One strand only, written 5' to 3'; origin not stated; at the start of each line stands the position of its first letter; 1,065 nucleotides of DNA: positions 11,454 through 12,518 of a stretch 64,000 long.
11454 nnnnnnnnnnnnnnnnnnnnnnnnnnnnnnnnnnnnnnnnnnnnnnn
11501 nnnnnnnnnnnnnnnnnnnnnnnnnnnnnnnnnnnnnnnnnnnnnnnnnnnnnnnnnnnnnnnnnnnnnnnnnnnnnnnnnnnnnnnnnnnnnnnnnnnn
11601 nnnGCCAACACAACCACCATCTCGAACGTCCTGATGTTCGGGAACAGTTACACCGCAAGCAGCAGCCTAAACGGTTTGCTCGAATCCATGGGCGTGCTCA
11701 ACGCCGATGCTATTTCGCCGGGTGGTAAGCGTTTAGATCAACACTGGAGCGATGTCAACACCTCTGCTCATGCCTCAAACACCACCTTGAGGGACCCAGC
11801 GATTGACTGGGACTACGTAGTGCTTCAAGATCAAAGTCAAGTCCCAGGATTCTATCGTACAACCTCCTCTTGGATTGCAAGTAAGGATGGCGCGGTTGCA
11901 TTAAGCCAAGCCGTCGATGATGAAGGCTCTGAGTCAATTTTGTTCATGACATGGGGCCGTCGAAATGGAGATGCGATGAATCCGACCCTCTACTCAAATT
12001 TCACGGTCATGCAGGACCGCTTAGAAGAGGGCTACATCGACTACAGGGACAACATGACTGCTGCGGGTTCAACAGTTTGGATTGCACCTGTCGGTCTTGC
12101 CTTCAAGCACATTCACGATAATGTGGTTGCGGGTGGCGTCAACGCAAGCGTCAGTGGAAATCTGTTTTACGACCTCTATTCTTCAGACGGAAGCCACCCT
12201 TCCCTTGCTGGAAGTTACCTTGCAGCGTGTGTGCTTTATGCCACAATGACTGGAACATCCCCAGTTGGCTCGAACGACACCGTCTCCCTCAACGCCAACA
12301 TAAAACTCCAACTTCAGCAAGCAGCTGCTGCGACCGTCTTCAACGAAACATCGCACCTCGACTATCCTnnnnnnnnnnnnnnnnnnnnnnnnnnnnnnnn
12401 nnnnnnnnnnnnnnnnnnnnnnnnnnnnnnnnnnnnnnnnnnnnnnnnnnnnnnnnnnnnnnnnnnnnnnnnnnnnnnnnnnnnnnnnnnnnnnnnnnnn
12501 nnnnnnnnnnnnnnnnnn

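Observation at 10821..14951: Surface protein 1 architecture: SGNH-hydrolase-like domain in the ectodomain and a cytoplasmic zinc ribbon after the C-terminal anchor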

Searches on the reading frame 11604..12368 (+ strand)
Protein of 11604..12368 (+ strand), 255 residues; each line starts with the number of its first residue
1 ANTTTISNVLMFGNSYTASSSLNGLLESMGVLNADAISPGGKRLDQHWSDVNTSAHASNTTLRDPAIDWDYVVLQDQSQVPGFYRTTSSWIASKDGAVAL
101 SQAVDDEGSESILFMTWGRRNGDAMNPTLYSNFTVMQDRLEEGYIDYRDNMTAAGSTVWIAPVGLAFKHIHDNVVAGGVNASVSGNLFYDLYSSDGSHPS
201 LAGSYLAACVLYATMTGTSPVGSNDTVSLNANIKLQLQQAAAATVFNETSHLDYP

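Call 21: predict_structure(alignment_id=A1)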
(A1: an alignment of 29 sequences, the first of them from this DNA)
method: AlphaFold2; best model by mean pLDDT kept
length: 255 residues; sequences in the alignment: 29
mean_pLDDT: 92.5   pTM: 0.91
mean pLDDT of the five models: 92.5, 92.1, 91.9, 88.6, 87.8
residues with pLDDT >= 90: 195; 70-90: 57; 50-70: 1; < 50: 2
segments of 3 or more residues with pLDDT < 50: none
pLDDT, mean of each block of 10 residues (from residue 1): 79 88 92 88 94 97 96 93 95 98 97 93 82 91 97 97 97 95 94 92 97 93 87 96 91 80
secondary structure, 60 per line:
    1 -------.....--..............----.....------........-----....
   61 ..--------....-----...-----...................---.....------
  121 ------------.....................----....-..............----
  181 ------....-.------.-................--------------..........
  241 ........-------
elements in order: E8-12 H15-28 E33-37 H44-51 H57-62 E71-74 H88-106 E110-114 H133-153 E158-161 H163-176 H187-190 H201-216 H231-248
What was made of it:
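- On SGNH hydrolase superfamily (Pfam clan CL0264): The AF2 model has pLDDT 92.5 and five strands alternating with helices (call 21).
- The AF2 model has pLDDT 92.5 and pTM 0.91, with five strands alternating with helices (call 21).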

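Call 23: fold_search(model_id=the predicted structure, library=pdb)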
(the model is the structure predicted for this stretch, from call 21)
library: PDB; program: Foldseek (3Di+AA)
matches with E <= 10: 1600; with E <= 0.001: 36
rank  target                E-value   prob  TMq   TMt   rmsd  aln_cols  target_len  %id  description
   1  4i8i                  6.9e-12  1.00  0.71  0.70   5.1       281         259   21  Crystal structure of a DUF4886 family protein (BACUNI_01406) from Bacteroides uniformis ATCC 8492 at 1.50 A resolution (released 2013-01-16)
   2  4s1p                  9.9e-12  1.00  0.63  0.85   3.2       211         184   26  Shel_16390 protein, a putative SGNH hydrolase from Slackia heliotrinireducens (released 2015-01-28)
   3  8zbc_A                1.3e-05  1.00  0.47  0.52   7.2       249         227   16  An acyltransferase with selective perhydrolytic activity (released 2025-04-30)
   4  8zbc_B                1.5e-05  1.00  0.45  0.49   8.1       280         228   15  An acyltransferase with selective perhydrolytic activity (released 2025-04-30)
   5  8zbc_C                1.5e-05  1.00  0.46  0.53   6.9       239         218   16  An acyltransferase with selective perhydrolytic activity (released 2025-04-30)
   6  9hi5_B                3.1e-05  1.00  0.52  0.60   6.2       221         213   14  Structure of scaffold FI6-focused design_02 (released 2025-12-03)
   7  1deo_A                3.5e-05  1.00  0.52  0.57   6.1       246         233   13  RHAMNOGALACTURONAN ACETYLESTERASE FROM ASPERGILLUS ACULEATUS AT 1.55 A RESOLUTION WITH SO4 IN THE ACTIVE SITE (released 2000-04-26)
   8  3mil_B                3.5e-05  1.00  0.47  0.50   7.6       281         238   12  Crystal structure of isoamyl acetate-hydrolyzing esterase from Saccharomyces cerevisiae (released 2010-11-24)
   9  3mil_A                3.7e-05  1.00  0.48  0.50   7.6       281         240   11  Crystal structure of isoamyl acetate-hydrolyzing esterase from Saccharomyces cerevisiae (released 2010-11-24)
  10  4iyj_A                3.9e-05  1.00  0.49  0.58   5.8       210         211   13  Crystal structure of a putative acylhydrolase (BACUNI_03406) from Bacteroides uniformis ATCC 8492 at 1.37 A resolution (released 2013-03-06)
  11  9hi6_A                5.3e-05  1.00  0.51  0.60   5.4       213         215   14  Structure of scaffold FI6-focused design_04 in complex with FI6-Fab (released 2025-12-03)
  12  4h08                  5.6e-05  1.00  0.50  0.61   5.3       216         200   13  Crystal structure of a putative hydrolase (BT3161) from Bacteroides thetaiotaomicron VPI-5482 at 1.80 A resolution (released 2012-10-17)
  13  4jgg_A                6.7e-05  1.00  0.51  0.69   4.2       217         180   14  Crystal Structure of TesA (released 2013-08-14)
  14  3c1u                  8.0e-05  1.00  0.51  0.56   6.4       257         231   14  D192N mutant of Rhamnogalacturonan acetylesterase (released 2008-08-05)
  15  9hi4_C                8.4e-05  1.00  0.49  0.58   5.8       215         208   15  Structure of FI6-focused design_03 scaffold in complex with FI6-Fab (released 2025-12-03)
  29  8gld_A                3.4e-04  1.00  0.45  0.33   5.5       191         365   10  Crystal structure of the peptidoglycan O-acetylesterase Ape1 (amino acids 22-392) from Campylobacter jejuni (released 2024-03-27)
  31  8gkd_A                4.1e-04  1.00  0.45  0.34   5.1       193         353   10  Crystal structure of the peptidoglycan O-acetylesterase Ape1 (amino acids 41-392) from Campylobacter jejuni (released 2024-03-20)
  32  8gkd_C                4.4e-04  1.00  0.44  0.33   5.4       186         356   12  Crystal structure of the peptidoglycan O-acetylesterase Ape1 (amino acids 41-392) from Campylobacter jejuni (released 2024-03-20)
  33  8tlb                  4.6e-04  1.00  0.49  0.57   6.2       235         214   12  Crystal structure of the peptidoglycan O-acetyltransferase B (PatB) from Campylobacter jejuni, catalytic domain (released 2024-12-18)
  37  4k3u_A                1.6e-03  1.00  0.42  0.32   5.3       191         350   14  Peptidoglycan O-acetylesterase in action, 30 min (released 2014-09-03)
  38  4k3u_B                1.7e-03  1.00  0.45  0.35   5.1       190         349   14  Peptidoglycan O-acetylesterase in action, 30 min (released 2014-09-03)
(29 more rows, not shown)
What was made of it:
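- On SGNH hydrolase superfamily (Pfam clan CL0264): Thirty-six PDB matches have E <= 1e-3; the natural proteins among them are SGNH/GDSL-type enzymes, alongside several designed scaffolds (call 23).
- On Pfam DUF4886 (PF16227): 4i8i has E = 6.9e-12 and 4s1p has E = 9.9e-12, about six orders of magnitude better than the next class (call 23).
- Closest known: Pfam DUF4886. Same: Same fold: Foldseek E about 1e-11, with TM-score 0.70-0.85 when normalised by target length (call 23).
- Next come an acyltransferase, acetylesterases including rhamnogalacturonan and acetyl-xylan esterases, TesA, and the peptidoglycan O-acetylesterase Ape1 and O-acetyltransferase PatB (call 23). PatB (8tlb) and Ape1 (8gld, 8gkd, 4k3u) are among the structural neighbours (call 23).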

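Call 24: search_solved_structures(query=A1, max_evalue=10, show_alignments=5)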
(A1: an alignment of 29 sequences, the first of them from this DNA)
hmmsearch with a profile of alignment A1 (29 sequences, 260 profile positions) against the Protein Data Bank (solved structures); distinct sequences matched with E-value up to 10: 3.
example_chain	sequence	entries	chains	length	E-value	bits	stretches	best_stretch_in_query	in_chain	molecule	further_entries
4s1p_A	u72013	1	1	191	1.6e-18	70.3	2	6-151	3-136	Uncharacterized protein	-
4i8i_A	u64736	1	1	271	1.7e-05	27.7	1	5-223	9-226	hypothetical protein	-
5veg_A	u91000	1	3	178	0.36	13.5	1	205-229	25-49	Flavodoxin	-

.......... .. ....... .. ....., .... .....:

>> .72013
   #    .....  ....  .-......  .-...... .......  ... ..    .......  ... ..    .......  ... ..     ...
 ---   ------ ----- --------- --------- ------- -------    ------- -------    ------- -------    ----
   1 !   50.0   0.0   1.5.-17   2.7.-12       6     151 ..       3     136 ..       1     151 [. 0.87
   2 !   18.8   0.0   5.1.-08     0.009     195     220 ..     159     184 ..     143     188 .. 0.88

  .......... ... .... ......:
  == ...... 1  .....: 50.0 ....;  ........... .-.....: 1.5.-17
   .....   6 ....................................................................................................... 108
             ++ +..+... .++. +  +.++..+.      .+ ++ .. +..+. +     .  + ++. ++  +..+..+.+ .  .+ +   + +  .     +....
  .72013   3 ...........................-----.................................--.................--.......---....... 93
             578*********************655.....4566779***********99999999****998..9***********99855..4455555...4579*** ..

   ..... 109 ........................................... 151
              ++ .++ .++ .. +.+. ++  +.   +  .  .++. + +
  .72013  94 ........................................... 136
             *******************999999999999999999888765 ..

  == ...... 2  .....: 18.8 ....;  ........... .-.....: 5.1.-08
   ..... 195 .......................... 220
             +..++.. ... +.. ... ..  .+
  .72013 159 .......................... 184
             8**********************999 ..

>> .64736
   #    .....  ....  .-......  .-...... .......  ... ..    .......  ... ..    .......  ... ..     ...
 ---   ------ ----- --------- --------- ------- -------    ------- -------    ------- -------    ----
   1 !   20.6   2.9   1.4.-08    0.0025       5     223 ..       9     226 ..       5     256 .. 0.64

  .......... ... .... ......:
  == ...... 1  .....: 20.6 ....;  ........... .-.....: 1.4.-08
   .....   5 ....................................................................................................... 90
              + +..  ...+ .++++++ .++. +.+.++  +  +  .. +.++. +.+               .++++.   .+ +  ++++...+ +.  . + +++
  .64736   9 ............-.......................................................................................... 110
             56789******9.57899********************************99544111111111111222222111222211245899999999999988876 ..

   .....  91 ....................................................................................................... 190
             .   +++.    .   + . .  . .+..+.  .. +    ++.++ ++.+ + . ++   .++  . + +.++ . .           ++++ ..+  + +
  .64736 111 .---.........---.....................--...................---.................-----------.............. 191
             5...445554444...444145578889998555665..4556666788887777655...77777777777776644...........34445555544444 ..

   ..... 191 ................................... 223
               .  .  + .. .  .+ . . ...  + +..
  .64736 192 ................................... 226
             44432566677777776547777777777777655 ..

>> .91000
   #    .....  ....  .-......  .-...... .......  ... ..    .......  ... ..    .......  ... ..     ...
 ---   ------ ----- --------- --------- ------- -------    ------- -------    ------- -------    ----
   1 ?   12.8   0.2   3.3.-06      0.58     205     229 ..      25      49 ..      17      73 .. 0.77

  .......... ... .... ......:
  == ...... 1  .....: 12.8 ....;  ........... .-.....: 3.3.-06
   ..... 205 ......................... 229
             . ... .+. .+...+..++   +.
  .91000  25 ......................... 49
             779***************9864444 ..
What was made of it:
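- On SGNH hydrolase superfamily (Pfam clan CL0264): The motif is a GNS variant, shared with 4s1p and 4i8i (call 24).
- On Pfam DUF4886 (PF16227): The family profile against 4s1p gives E = 1.6e-18 (call 24).
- The same motifs (GNS, GG, DG.HP) are shared with the bacterial DUF4886 structures (call 24).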

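Call 54: search_protein_families(library=pfam, proteins=[window:11604-12368:+], max_evalue=10)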
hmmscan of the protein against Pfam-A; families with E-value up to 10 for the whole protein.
seq(255 aa): 2 families
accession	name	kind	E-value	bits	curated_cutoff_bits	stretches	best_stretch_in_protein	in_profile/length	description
PF16227.11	DUF4886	-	1.3e-06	28.1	26.7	1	68-240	82-237/242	Domain of unknown function (DUF4886)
PF17477.7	Rota_VP4_MID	-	0.015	15.2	25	1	131-246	91-197/238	Rotavirus VP4 membrane interaction domain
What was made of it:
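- Closest known: Pfam DUF4886. Same: They share the motifs GNS, GG, WD[YF]..Q..S, TW and DG.HP (call 24), and the Pfam score is above the gathering threshold for the isolated domain (call 54).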

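Call 55: search_protein_families(library=pfam, alignment_id=A1, max_evalue=0.01)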
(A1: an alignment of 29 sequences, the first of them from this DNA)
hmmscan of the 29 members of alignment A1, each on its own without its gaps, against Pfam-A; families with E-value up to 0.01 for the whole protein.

A. member 1, seq(255 aa): 1 family
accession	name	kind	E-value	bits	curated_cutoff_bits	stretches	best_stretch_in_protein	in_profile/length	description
PF16227.11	DUF4886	-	1.3e-06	28.1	26.7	1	68-240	82-237/242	Domain of unknown function (DUF4886)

B. families by the number of members that match (of 29 scanned): 1 family
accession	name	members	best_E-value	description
PF16227.11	DUF4886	29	4.2e-13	Domain of unknown function (DUF4886)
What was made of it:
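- On Pfam DUF4886 (PF16227): All 29 aligned family members match, with a best E-value of 4.2e-13 (call 55).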
